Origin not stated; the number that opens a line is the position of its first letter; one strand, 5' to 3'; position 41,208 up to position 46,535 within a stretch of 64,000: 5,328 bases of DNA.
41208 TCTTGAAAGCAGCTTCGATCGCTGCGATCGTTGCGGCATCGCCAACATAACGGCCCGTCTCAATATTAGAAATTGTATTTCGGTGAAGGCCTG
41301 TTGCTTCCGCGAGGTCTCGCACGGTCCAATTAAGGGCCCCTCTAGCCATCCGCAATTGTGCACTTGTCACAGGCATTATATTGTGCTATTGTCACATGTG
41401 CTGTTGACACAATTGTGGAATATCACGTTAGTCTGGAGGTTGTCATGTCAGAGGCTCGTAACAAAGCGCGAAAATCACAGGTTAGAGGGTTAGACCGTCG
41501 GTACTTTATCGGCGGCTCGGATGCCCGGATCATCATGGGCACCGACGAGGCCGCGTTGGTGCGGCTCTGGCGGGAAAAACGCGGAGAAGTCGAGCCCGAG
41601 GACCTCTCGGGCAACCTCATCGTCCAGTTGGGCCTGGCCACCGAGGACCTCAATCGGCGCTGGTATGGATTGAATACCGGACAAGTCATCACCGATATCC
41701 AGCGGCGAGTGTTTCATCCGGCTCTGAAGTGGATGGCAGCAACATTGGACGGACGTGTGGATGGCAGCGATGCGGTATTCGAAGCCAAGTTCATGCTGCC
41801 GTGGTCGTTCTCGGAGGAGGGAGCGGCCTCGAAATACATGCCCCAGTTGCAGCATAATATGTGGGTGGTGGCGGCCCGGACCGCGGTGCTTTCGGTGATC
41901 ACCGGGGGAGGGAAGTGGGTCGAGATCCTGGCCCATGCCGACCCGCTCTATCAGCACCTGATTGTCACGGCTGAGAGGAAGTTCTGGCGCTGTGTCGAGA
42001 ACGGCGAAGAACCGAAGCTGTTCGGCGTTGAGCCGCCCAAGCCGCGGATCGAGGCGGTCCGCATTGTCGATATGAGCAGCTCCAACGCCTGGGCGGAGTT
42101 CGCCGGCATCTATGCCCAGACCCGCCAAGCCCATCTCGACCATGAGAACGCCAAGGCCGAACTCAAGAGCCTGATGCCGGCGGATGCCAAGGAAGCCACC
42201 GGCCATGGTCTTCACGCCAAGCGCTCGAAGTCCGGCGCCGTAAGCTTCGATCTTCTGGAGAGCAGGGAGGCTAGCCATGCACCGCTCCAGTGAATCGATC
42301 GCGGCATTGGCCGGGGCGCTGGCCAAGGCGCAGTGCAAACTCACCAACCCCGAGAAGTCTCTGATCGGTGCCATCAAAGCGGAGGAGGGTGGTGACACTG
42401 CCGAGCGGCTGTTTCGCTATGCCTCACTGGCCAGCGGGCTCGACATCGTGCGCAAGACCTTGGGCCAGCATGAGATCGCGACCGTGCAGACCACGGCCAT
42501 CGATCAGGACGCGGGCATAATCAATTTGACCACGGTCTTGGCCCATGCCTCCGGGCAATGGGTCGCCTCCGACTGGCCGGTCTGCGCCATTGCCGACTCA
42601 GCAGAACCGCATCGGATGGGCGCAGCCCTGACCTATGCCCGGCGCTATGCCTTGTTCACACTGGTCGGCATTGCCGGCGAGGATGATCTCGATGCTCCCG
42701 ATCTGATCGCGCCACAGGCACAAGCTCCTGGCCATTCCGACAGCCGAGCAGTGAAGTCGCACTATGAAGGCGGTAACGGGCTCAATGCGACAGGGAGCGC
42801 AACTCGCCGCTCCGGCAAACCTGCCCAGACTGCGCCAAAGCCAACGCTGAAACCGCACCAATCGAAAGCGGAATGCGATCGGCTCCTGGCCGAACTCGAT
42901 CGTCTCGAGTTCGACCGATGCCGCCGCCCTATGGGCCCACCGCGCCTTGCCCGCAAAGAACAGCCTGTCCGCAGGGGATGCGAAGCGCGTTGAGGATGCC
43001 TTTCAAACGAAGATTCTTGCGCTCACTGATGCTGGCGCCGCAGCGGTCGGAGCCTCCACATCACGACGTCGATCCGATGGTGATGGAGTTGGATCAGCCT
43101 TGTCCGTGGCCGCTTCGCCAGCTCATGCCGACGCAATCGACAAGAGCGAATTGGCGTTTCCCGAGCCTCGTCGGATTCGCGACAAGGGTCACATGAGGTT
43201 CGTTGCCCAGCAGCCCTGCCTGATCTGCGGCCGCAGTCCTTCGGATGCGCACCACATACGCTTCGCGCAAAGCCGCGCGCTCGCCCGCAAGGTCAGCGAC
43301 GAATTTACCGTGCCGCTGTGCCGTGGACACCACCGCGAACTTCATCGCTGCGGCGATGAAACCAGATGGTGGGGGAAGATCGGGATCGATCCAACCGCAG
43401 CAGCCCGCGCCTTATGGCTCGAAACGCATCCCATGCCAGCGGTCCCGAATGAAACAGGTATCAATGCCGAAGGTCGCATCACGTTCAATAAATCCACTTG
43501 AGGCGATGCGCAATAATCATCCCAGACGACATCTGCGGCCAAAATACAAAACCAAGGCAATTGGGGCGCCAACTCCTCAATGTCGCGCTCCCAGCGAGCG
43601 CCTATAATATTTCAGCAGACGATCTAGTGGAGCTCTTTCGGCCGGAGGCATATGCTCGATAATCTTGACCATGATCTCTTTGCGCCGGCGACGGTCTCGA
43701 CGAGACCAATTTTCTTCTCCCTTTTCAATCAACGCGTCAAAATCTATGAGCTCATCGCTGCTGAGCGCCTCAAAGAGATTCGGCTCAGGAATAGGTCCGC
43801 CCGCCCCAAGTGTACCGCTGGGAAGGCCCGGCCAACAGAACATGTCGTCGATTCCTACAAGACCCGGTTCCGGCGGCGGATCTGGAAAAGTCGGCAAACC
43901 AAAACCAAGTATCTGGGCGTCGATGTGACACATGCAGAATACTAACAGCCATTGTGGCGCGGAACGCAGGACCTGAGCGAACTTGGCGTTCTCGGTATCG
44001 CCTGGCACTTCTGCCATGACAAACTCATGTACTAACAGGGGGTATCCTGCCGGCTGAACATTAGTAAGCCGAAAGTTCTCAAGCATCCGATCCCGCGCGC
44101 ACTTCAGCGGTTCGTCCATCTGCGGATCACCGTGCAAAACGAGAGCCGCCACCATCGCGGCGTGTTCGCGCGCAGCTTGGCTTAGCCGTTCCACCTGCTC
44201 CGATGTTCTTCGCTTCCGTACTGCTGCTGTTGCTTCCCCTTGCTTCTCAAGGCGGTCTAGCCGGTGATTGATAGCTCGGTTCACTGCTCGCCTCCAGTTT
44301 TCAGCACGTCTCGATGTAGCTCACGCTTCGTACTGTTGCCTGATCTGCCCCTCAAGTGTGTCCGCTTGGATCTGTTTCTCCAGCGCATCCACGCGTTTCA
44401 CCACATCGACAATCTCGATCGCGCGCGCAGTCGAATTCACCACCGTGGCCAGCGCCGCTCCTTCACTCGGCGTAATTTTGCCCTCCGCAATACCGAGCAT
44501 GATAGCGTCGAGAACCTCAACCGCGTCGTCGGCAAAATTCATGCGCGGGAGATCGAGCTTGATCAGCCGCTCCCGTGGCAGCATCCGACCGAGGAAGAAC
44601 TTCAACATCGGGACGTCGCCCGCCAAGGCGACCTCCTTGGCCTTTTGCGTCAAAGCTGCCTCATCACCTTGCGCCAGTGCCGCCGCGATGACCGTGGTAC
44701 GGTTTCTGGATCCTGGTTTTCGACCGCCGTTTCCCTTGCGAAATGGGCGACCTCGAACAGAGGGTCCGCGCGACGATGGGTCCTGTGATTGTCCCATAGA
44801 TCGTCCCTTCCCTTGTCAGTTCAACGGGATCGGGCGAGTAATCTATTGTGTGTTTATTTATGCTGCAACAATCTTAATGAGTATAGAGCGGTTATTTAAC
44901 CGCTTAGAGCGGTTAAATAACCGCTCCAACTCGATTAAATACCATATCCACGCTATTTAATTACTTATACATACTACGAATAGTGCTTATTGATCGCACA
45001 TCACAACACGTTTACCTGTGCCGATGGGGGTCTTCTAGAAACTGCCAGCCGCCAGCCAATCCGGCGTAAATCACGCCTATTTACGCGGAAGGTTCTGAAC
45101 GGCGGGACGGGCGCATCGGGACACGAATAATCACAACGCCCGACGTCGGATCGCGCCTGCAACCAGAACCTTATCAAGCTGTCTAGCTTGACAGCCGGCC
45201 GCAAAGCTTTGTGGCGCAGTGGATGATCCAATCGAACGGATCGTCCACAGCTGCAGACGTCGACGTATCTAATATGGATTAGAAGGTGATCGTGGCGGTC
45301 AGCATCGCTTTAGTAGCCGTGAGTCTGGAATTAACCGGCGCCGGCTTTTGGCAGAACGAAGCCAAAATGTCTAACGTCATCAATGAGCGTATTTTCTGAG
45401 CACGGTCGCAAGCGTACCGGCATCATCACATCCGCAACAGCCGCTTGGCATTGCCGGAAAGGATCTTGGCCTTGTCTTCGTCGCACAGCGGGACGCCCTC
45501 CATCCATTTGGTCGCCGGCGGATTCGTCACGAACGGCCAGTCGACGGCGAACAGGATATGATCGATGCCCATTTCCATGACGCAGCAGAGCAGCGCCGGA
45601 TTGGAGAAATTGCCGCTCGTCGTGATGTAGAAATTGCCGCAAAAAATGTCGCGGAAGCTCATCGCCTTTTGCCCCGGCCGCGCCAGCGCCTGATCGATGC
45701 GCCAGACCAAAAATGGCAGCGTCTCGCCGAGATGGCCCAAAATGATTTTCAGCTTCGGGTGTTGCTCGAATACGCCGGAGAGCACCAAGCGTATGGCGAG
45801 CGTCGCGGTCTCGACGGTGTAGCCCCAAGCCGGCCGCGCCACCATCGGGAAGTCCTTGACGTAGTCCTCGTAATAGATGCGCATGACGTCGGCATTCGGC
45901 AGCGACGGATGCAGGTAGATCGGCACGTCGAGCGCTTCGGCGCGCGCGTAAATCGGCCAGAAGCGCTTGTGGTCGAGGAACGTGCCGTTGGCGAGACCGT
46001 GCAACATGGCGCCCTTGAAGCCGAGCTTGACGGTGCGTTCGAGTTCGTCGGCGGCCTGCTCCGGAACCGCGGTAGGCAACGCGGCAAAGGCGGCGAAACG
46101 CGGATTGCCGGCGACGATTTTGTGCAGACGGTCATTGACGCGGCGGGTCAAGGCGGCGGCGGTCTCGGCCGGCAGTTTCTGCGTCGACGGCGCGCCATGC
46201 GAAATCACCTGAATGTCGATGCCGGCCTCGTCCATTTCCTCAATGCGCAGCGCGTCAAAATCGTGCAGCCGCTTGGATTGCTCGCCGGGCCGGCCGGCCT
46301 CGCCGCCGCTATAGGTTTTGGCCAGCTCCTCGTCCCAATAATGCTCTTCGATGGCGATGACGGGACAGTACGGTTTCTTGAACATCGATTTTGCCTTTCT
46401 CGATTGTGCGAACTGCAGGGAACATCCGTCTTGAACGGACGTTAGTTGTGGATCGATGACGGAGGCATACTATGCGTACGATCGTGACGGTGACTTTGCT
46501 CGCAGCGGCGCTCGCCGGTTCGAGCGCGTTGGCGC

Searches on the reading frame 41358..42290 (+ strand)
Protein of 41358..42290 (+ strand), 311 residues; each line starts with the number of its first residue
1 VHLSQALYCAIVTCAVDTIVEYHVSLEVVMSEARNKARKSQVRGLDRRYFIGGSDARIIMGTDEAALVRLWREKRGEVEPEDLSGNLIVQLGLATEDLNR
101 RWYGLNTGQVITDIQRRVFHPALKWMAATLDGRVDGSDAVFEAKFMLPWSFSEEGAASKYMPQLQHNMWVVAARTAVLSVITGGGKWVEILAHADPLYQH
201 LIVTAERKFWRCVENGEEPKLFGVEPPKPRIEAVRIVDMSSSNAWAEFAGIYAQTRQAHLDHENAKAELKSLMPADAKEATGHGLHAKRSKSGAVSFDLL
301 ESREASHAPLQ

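Call 9: search_protein_families(library=pfam, proteins=[window:41358-42290:+], max_evalue=0.01)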
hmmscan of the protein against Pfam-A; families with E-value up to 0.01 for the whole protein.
window:41358-42290:+ (311 aa): 1 family
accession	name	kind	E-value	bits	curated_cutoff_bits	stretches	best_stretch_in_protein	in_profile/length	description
PF09588.16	YqaJ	-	3.7e-14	53.7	22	1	47-170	6-146/150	YqaJ-like viral recombinase domain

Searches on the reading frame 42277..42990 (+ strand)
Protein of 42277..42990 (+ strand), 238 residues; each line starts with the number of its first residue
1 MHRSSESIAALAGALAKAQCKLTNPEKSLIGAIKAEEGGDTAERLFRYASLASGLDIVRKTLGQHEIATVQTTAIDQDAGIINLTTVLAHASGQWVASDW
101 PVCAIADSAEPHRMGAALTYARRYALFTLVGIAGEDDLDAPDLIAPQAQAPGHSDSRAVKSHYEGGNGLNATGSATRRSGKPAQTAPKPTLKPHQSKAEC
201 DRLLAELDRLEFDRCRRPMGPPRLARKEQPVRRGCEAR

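Call 9: search_protein_families(library=pfam, proteins=[window:42277-42990:+], max_evalue=0.01)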
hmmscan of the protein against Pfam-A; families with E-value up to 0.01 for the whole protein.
window:42277-42990:+ (238 aa): 1 family
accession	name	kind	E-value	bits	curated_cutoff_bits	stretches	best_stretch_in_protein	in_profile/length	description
PF04404.17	ERF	-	4.9e-16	59.5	25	1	13-151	3-137/153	ERF superfamily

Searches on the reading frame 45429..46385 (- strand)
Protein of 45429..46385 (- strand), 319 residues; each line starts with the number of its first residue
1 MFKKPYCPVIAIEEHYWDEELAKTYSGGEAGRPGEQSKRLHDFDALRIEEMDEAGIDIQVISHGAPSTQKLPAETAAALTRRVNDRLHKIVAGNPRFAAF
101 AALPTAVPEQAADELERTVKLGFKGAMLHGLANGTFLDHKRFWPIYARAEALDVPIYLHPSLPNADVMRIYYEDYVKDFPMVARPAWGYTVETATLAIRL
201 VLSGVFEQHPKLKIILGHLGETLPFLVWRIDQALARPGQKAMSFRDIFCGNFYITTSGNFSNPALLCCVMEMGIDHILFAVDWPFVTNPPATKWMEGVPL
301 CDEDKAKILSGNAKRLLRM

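Call 18: search_protein_families(library=pfam, proteins=[window:45429-46385:-], max_evalue=0.001)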
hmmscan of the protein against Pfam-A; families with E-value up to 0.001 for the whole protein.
window:45429-46385:- (319 aa): 1 family
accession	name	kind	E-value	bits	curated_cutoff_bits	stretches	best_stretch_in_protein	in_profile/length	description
PF04909.20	Amidohydro_2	-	5.9e-37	128.4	26.4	1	15-318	6-288/289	Amidohydrolase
